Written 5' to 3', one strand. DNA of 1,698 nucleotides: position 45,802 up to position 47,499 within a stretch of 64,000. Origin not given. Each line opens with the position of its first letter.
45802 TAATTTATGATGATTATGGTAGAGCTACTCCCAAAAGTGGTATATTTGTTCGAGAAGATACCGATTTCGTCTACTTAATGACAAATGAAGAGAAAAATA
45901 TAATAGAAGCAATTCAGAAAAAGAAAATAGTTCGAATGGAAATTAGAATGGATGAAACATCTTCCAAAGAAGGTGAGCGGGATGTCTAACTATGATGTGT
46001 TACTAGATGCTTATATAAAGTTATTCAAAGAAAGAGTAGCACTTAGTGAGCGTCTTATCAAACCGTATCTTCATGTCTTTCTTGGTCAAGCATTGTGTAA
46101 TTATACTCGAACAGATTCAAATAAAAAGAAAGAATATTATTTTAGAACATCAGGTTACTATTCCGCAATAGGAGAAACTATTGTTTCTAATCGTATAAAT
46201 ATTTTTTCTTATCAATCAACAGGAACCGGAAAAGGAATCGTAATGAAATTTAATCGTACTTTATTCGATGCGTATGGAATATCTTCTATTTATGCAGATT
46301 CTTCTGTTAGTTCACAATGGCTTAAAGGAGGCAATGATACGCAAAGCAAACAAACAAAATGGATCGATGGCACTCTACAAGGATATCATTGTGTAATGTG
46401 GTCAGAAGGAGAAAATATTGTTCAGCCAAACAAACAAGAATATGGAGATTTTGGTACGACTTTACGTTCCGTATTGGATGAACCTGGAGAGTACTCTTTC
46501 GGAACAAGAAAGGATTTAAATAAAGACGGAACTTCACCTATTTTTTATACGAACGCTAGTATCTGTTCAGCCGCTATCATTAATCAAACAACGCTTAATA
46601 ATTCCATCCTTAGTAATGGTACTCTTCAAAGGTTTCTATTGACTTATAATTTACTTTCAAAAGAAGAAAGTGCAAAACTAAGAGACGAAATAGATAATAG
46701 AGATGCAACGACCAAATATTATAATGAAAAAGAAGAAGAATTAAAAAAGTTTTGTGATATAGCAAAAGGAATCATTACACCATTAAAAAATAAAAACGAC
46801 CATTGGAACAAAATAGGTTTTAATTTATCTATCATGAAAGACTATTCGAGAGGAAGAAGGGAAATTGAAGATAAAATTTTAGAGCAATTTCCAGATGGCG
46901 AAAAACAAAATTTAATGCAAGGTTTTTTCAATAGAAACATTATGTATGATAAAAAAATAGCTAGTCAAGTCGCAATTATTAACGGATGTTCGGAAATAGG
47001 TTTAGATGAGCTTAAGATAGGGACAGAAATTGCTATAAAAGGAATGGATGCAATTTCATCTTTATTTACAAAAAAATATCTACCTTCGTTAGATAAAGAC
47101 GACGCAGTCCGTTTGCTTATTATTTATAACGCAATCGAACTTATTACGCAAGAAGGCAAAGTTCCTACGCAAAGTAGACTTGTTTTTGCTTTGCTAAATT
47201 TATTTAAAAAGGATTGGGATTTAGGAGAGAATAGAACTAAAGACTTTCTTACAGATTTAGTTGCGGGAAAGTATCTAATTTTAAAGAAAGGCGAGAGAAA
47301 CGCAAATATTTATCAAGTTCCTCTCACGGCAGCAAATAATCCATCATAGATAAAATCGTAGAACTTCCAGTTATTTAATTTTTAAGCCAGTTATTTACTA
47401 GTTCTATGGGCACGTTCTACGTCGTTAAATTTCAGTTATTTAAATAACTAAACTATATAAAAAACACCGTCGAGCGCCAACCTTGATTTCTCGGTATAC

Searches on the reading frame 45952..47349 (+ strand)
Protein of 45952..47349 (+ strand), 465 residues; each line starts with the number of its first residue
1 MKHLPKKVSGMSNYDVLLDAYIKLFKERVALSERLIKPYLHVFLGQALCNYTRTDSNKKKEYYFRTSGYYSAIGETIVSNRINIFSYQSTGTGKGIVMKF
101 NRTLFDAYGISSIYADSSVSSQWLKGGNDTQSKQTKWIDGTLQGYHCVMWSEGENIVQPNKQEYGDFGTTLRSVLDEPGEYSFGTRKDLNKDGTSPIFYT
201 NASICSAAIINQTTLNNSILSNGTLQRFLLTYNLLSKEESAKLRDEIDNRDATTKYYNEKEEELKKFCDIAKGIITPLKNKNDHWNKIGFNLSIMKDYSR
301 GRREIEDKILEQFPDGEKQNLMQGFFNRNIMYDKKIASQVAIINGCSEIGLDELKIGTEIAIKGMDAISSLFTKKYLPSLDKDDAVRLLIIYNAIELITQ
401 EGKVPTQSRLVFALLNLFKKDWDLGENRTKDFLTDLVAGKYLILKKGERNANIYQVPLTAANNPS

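Call 6: search_protein_families(library=pfam, proteins=[window:45952-47349:+], max_evalue=0.01)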
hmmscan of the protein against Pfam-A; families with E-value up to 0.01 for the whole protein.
window:45952-47349:+ (465 aa): 0 families

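Call 7: search_protein_families(library=phrogs, proteins=[window:45952-47349:+], max_evalue=0.01)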
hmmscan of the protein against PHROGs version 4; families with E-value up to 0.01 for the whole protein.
window:45952-47349:+ (465 aa): 0 families

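Call 20: find_related_loci(query=window:45952-47349:+, collection=viral_contigs, flank=6000)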
Query window:45952-47349:+ (465 aa) in viral_contigs; peptide patterns used: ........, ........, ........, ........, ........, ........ (x = any residue, [..] = any of these).
7 stretches matched a pattern, but none encodes a relative of the query by tblastn (E <= 1e-3).

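Call 22: find_encoding_contigs(protein=window:45952-47349:+, flank=10000, max_places=10)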
Protein window:45952-47349:+ (465 aa): no gene with exactly this product is on record in the collection.

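Call 23: find_homologous_proteins(query=window:45952-47349:+)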
Query window:45952-47349:+ (465 aa): 4 proteins with E <= 0.001 among 7714 candidates.
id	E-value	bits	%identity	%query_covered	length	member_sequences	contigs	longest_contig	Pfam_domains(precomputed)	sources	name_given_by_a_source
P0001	0.0e+0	1024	100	98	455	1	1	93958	-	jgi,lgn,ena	-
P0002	8.5e-132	458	48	95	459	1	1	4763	-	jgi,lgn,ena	-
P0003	2.6e-131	457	47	96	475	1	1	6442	-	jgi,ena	-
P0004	1.4e-18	85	26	90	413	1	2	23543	-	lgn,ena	-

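Call 24: find_encoding_contigs(protein=P0001, flank=10000, max_places=4)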
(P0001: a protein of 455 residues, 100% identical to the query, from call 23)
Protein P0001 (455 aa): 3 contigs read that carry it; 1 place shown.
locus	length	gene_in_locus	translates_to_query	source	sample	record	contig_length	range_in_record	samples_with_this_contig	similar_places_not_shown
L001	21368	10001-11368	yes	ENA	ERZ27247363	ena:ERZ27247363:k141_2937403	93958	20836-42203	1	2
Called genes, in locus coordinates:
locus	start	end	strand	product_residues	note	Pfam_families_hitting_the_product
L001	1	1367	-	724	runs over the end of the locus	PF03104:DNA_pol_B_exo1, PF00136:DNA_pol_B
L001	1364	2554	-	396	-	PF01555:N6_N4_Mtase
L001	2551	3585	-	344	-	PF01555:N6_N4_Mtase (weak)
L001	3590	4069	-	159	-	-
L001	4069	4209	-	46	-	-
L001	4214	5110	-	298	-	PF05496:RuvB_N, PF25199:nSTAND_NTPase5 (weak), PF00004:AAA, PF13177:DNA_pol3_delta2 (weak), PF21328:Gp44_lid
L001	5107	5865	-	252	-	-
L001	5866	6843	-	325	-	-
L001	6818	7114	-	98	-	-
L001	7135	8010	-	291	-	PF13479:AAA_24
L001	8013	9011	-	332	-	-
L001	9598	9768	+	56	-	-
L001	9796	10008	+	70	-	-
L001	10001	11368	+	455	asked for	-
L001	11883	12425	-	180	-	-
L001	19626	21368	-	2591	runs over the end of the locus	PF10102:DUF2341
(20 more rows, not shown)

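Call 25: find_encoding_contigs(protein=P0002, flank=10000, max_places=4)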
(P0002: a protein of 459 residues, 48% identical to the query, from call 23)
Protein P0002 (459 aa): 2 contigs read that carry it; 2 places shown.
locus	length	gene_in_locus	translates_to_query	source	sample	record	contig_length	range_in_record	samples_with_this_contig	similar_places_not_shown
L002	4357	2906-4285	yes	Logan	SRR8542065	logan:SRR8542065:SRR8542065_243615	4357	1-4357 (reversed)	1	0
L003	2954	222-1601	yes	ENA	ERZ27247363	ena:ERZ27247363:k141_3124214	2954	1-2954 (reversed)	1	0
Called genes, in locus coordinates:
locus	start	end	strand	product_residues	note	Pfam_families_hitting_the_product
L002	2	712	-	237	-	?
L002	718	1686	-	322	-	-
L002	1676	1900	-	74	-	-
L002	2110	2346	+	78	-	-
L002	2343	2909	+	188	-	PF01541:GIY-YIG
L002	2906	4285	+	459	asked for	-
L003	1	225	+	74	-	?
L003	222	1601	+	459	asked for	-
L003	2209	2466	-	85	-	-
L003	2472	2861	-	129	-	PF10263:SprT-like (weak)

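Call 26: find_encoding_contigs(protein=P0003, flank=10000, max_places=4)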
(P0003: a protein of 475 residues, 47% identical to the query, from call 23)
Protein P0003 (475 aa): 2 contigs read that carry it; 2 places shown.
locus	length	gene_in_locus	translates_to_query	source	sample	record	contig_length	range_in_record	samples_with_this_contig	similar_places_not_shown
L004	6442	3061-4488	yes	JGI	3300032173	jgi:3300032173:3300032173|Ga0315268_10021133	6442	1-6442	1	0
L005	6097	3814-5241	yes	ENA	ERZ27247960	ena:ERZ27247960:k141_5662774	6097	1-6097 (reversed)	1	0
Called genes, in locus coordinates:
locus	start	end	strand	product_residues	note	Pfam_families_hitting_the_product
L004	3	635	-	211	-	?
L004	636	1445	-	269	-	PF13479:AAA_24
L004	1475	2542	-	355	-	-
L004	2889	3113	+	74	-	-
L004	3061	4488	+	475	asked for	-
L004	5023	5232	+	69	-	-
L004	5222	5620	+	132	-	-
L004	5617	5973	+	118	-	-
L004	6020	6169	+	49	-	-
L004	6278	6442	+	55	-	?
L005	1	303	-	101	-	?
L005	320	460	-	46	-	-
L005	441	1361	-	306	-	PF04104:DNA_primase_lrg (weak)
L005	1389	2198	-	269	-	PF13479:AAA_24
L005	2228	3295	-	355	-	-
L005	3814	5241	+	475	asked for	-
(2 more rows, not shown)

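Call 27: find_encoding_contigs(protein=P0004, flank=10000, max_places=4)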
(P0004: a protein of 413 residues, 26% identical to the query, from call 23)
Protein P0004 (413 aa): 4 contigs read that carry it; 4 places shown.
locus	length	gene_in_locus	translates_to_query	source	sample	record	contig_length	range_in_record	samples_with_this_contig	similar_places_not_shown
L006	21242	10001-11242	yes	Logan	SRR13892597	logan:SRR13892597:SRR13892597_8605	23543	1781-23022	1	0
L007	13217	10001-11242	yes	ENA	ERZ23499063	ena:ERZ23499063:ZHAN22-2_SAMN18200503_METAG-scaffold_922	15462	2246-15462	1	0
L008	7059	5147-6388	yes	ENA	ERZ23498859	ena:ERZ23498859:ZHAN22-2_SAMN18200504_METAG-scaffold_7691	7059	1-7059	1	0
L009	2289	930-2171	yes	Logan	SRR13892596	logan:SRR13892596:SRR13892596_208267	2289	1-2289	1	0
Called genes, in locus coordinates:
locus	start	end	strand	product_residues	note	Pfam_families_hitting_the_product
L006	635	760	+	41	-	-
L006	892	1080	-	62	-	-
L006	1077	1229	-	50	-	-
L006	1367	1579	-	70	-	-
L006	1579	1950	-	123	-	-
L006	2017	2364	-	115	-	-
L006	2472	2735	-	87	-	-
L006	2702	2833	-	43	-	-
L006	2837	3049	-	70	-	-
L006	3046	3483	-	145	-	-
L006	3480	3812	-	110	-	-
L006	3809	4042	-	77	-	-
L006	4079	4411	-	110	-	-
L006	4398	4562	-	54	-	-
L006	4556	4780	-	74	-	-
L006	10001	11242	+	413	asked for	-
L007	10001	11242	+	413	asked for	-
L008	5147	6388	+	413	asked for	-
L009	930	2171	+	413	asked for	-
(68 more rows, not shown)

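Call 41: search_solved_structures(query=A2, max_evalue=10, show_alignments=2)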
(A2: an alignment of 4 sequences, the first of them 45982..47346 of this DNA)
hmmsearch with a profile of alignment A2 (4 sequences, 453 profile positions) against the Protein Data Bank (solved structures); distinct sequences matched with E-value up to 10: 1.
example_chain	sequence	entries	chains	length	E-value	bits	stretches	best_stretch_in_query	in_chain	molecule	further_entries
6jk4_A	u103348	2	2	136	2.2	10.6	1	80-135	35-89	Type II antifreeze protein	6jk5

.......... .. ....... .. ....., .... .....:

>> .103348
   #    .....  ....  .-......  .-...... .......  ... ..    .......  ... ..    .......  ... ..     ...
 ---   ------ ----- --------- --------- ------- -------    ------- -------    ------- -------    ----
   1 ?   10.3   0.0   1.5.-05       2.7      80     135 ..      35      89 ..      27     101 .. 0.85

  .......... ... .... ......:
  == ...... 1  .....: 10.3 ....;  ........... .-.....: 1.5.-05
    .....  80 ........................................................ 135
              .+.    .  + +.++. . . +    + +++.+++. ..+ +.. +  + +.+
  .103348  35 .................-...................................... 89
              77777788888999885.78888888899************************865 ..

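Call 46: search_protein_representatives(protein=window:45982-47349:+)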
Query: 455 residues. Proteins with E-value up to 0.001 (for the whole library): 76; up to 1e-10: 38; up to 1e-30: 4. The best 76 are listed.
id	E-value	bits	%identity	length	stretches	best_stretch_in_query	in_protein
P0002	3.6e-132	457.7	49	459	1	3-447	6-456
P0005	3.2e-52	194.3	39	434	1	16-440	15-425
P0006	9.1e-42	159.9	35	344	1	106-442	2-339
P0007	2.2e-32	128.9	30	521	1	68-432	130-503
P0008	6.7e-30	120.7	29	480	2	126-442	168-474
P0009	1.2e-24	103.4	28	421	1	110-446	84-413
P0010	1.7e-23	99.7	32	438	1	68-432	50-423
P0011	1.9e-23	99.5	28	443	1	70-446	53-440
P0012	2.6e-19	85.8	30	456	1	1-429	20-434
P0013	2.1e-17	79.6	31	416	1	68-434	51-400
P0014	4.8e-17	78.4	27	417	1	122-437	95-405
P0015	1.0e-16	77.3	27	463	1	58-444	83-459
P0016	1.8e-16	76.5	30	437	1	64-429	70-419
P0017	2.1e-16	76.3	29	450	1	7-436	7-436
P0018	2.4e-16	76.1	28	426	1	69-442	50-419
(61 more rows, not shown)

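Call 48: search_solved_structures(query=A3, max_evalue=10, show_alignments=3)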
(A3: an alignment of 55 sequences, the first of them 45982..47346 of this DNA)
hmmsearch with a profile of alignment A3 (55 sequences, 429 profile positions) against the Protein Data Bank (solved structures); distinct sequences matched with E-value up to 10: 45.
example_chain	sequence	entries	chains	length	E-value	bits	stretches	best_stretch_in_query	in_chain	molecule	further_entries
6l8d_A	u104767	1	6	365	0.0017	20.4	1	63-126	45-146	Magnesium-chelatase subunit ChlI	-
6c2u_A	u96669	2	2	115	0.009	18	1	61-106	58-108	phosphate-loop protein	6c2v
2mh2_A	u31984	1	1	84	0.015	17.2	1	348-424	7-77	Homologous-pairing protein 2 homolog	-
8osf_A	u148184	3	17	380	0.034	16.1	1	62-126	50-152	Magnesium-chelatase subunit ChlI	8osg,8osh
4iw0_A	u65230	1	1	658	0.12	14.3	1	225-301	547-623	Serine/threonine-protein kinase TBK1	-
5w5v_A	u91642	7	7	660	0.12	14.3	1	225-301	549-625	Serine/threonine-protein kinase TBK1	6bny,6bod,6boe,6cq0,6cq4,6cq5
4iwp_A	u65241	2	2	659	0.12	14.3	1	225-301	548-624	Serine/threonine-protein kinase TBK1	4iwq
4iwo_A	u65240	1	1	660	0.12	14.3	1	225-301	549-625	Serine/threonine-protein kinase TBK1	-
4im0_A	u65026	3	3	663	0.12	14.3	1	225-301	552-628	Serine/threonine-protein kinase TBK1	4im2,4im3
6rsr_A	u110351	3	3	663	0.12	14.3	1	225-301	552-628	Serine/threonine-protein kinase TBK1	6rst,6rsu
4fdg_B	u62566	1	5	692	0.13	14.2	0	301-410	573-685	Minichromosome maintenance protein MCM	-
4wnn_B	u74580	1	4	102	0.13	14.2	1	264-327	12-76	Histone H2B.1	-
6o8b_A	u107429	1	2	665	0.14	14.1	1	225-301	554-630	Serine/threonine-protein kinase TBK1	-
7ssa_D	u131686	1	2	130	0.15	14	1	262-327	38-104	Histone H2B.1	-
4kud_D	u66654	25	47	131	0.16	13.9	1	262-327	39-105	Histone H2B.1 | Histone H2B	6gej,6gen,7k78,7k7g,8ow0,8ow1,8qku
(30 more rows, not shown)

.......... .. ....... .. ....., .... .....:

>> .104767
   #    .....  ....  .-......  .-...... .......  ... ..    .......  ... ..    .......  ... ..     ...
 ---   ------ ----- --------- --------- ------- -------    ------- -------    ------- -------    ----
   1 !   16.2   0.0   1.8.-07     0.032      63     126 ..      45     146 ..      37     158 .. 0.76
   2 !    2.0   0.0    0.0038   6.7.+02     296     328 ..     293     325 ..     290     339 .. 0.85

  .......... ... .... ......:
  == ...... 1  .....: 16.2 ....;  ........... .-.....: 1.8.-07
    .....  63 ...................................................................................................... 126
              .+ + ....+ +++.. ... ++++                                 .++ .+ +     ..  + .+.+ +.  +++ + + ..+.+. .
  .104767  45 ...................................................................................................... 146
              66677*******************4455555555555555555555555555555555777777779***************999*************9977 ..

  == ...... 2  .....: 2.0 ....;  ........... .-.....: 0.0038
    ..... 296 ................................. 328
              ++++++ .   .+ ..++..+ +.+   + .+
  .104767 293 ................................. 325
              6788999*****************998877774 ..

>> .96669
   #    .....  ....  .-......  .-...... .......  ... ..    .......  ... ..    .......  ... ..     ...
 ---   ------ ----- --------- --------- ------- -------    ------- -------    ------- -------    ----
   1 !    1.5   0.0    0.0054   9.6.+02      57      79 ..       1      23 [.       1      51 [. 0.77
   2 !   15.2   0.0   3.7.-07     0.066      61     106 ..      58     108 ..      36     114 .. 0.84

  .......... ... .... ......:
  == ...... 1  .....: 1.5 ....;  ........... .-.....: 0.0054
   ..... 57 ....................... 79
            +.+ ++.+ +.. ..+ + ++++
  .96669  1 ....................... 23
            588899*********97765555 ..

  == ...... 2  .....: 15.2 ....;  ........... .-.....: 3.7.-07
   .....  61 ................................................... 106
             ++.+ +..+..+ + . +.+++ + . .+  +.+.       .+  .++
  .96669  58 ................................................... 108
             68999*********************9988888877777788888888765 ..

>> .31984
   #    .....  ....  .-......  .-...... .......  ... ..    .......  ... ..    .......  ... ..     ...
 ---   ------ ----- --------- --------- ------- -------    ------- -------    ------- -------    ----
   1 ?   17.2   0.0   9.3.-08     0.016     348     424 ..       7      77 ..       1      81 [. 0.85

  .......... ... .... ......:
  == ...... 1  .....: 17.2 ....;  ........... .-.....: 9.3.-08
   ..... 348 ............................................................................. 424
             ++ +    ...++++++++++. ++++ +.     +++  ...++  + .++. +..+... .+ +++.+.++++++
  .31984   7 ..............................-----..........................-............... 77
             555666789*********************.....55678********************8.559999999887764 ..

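Call 49: search_protein_families(library=pfam, alignment_id=A3, max_evalue=0.01)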
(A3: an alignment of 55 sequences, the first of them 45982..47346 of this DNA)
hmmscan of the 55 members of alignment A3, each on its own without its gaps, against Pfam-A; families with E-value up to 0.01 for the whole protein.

A. member 1, window:45982-47346:+ (455 aa): 0 families

B. families by the number of members that match (of 55 scanned): 8 families
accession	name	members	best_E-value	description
PF13148.11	DUF3987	10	4.1e-06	Protein of unknown function (DUF3987)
PF00493.29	MCM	5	0.00075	MCM P-loop domain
PF12775.13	AAA_7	2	0.00018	P-loop containing dynein motor region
PF02518.31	HATPase_c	1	0.00076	Histidine kinase-, DNA gyrase B-, and HSP90-like ATPase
PF18576.7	HTH_52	1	0.0056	Helix-turn-helix domain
PF10474.15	Syndetin_C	1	0.0076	Syndetin, C-terminal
PF04867.17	DUF643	1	0.0083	Protein of unknown function (DUF643)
PF22712.1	SNaCT7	1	0.0089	Short NACHT-associated C-Terminal domain, family 7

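Call 50: predict_structure(alignment_id=A2)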
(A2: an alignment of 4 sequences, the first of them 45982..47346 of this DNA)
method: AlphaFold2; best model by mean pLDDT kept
length: 455 residues; sequences in the alignment: 4
mean_pLDDT: 51.0   pTM: 0.36
mean pLDDT of the five models: 51.0, 47.2, 45.1, 42.4, 42.4
residues with pLDDT >= 90: 0; 70-90: 80; 50-70: 148; < 50: 227
segments of 3 or more residues with pLDDT < 50: 1-5, 19-82, 142-227, 236-250, 261-280, 357-370, 448-455
pLDDT, mean of each block of 10 residues (from residue 1): 47 55 41 29 36 28 30 44 56 56 55 55 57 53 41 32 28 30 35 25 27 41 41 48 38 51 40 42 66 77 63 57 55 57 68 53 39 68 82 86 79 77 77 74 64 31
secondary structure, 60 per line:
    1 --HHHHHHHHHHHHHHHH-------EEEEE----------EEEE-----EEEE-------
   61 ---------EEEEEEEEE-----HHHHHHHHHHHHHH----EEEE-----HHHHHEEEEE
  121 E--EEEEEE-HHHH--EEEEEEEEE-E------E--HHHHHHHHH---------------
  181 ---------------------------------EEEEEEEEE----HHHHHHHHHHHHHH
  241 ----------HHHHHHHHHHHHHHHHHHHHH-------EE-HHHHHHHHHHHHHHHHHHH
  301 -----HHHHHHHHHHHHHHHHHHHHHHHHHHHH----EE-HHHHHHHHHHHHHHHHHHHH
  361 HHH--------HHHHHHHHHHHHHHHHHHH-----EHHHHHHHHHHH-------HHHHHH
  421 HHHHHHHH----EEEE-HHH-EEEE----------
elements in order: H3-18 E26-30 E41-44 E50-53 E70-78 H84-97 E102-105 H111-115 E116-121 E124-129 H131-134 E137-145 H157-165 E214-222 H227-240 H251-271 H282-300 H306-333 H341-363 H372-390 H397-407 H415-428 E433-436 E442-445

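Call 54: find_related_loci(query=A2, collection=viral_contigs, flank=3000)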
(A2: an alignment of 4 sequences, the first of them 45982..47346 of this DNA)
Query A2 (455 aa) in viral_contigs; peptide patterns used: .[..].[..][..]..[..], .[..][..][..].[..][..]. (x = any residue, [..] = any of these).
69 stretches matched a pattern, but none encodes a relative of the query by tblastn (E <= 1e-3).

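Call 55: find_encoding_contigs(protein=P0005, flank=4000, max_places=3)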
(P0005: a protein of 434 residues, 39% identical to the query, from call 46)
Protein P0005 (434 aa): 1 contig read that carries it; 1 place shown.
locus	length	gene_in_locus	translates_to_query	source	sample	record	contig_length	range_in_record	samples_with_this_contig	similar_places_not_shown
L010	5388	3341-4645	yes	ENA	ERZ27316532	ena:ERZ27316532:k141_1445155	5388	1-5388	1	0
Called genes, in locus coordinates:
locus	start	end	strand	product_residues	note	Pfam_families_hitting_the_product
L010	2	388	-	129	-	?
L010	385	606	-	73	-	-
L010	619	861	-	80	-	-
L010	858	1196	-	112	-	-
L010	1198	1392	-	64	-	-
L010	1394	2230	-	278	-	-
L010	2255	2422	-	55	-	-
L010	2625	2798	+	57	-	-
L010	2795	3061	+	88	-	-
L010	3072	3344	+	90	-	-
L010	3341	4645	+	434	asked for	-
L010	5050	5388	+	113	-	?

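Call 59: predict_structure(alignment_id=A3)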
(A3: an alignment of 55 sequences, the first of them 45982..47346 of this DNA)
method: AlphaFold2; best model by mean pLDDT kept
length: 455 residues; sequences in the alignment: 55
mean_pLDDT: 91.6   pTM: 0.84
mean pLDDT of the five models: 91.6, 91.2, 90.2, 89.8, 89.7
residues with pLDDT >= 90: 354; 70-90: 81; 50-70: 16; < 50: 4
segments of 3 or more residues with pLDDT < 50: 452-455
pLDDT, mean of each block of 10 residues (from residue 1): 97 95 96 98 94 95 87 95 94 98 93 93 93 97 84 75 94 90 94 95 79 92 92 94 87 97 93 90 96 95 84 94 98 97 98 91 67 86 96 98 94 96 91 95 88 48
secondary structure, 60 per line:
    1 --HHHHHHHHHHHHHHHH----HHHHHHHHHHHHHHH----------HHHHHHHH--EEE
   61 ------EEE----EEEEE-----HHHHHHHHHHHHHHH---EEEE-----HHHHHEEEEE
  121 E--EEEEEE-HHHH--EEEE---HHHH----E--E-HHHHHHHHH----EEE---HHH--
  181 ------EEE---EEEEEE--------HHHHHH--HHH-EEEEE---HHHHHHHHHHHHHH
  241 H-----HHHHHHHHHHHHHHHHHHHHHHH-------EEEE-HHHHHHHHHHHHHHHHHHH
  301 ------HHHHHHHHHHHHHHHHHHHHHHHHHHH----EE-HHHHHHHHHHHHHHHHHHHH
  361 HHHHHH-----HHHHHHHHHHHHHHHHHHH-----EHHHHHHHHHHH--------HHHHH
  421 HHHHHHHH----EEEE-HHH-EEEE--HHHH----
elements in order: H3-18 H23-37 H48-55 E58-60 E67-69 E74-78 H84-98 E102-105 H111-115 E116-121 E124-129 H131-134 E137-140 H144-147 H157-165 E170-172 E187-189 E193-198 H207-212 E219-223 H227-241 H247-269 E277-280 H282-300 H307-333 H341-366 H372-390 H397-407 H416-428 E433-436 E442-445 H448-451

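Call 63: fold_search(model_id=the predicted structure, library=pdb)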
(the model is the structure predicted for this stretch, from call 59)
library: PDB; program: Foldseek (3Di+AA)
matches with E <= 10: 1362; with E <= 0.001: 351
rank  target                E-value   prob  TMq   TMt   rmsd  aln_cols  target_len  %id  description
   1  9e2x_5                4.5e-12  1.00  0.46  0.34  14.0       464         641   13  Cryo-EM structure of yeast CMG helicase stalled at G4-containing DNA template, state 2 (released 2025-03-19)
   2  8rif_7                7.5e-12  1.00  0.47  0.31  11.3       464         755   12  Cryo-EM structure of the MCM double hexamer loaded onto dsDNA. (released 2025-01-01)
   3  9lxd_6                2.9e-11  1.00  0.44  0.31  12.0       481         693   12  Structure of DNA-free MCM SH at 3.2 Angstroms resolution (released 2026-02-18)
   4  8ouw_6                3.2e-11  1.00  0.46  0.31  11.4       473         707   14  Cryo-EM structure of CMG helicase bound to TIM-1/TIPN-1 and homodimeric DNSN-1 on fork DNA (Caenorhabditis elegans) (released 2023-08-16)
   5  8kg6_5                3.5e-11  1.00  0.47  0.33  13.2       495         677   12  Yeast replisome in state I (released 2023-12-06)
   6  7p30_2                4.5e-11  1.00  0.44  0.34  10.2       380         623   15  3.0 A resolution structure of a DNA-loaded MCM double hexamer (released 2022-02-02)
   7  9e2w_5                5.0e-11  1.00  0.46  0.36   9.3       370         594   13  Cryo-EM structure of yeast CMG helicase stalled at G4-containing DNA template, state 1 (released 2025-03-26)
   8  9gjw_7                5.6e-11  1.00  0.46  0.33  15.0       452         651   12  OCCM maturation intermediate stalled with an Arginine Finger mutation in Mcm2 (released 2025-03-05)
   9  7qhs_5                5.6e-11  1.00  0.47  0.33  13.3       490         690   13  S. cerevisiae CMGE nucleating origin DNA melting (released 2022-06-15)
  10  8p62_5                6.2e-11  1.00  0.44  0.31  12.9       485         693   11  S. cerevisiae ssDNA-sCMGE after DNA replication initiation (released 2024-05-29)
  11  7pmn_2                8.0e-11  1.00  0.50  0.36   5.9       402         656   14  S. cerevisiae replisome-SCF(Dia2) complex bound to double-stranded DNA (conformation II) (released 2021-11-10)
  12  7pt7_2                9.3e-11  1.00  0.50  0.38   6.0       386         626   12  Structure of MCM2-7 DH complexed with Cdc7-Dbf4 in the presence of ADP:BeF3, state I (released 2022-06-08)
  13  7w1y_2                9.8e-11  1.00  0.44  0.30  16.5       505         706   11  Human MCM double hexamer bound to natural DNA duplex (polyAT/polyTA) (released 2023-02-08)
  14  8b9d_4                1.1e-10  1.00  0.46  0.33  10.1       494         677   14  Human replisome bound by Pol Alpha (released 2023-08-09)
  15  8rig_2                1.2e-10  1.00  0.44  0.33  10.8       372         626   14  Cryo-EM structure of an MCM helicase single hexamer loaded onto dsDNA. (released 2025-01-01)
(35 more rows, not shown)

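Call 76: find_encoding_contigs(protein=P0007, flank=3000, max_places=2)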
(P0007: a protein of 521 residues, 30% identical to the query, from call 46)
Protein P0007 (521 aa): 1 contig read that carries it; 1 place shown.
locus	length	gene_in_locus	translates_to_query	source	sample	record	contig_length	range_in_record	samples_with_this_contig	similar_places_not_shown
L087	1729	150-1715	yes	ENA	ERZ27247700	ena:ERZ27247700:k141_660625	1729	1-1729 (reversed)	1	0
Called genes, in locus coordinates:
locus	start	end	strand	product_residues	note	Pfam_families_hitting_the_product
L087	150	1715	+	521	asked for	-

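Call 77: find_encoding_contigs(protein=P0008, flank=3000, max_places=2)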
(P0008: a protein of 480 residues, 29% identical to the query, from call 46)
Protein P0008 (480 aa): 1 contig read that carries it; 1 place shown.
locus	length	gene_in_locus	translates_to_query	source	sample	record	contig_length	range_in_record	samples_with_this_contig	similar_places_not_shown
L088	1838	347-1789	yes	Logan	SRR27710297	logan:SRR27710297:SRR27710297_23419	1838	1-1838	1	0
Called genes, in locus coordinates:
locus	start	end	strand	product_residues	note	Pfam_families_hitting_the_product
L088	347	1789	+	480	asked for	-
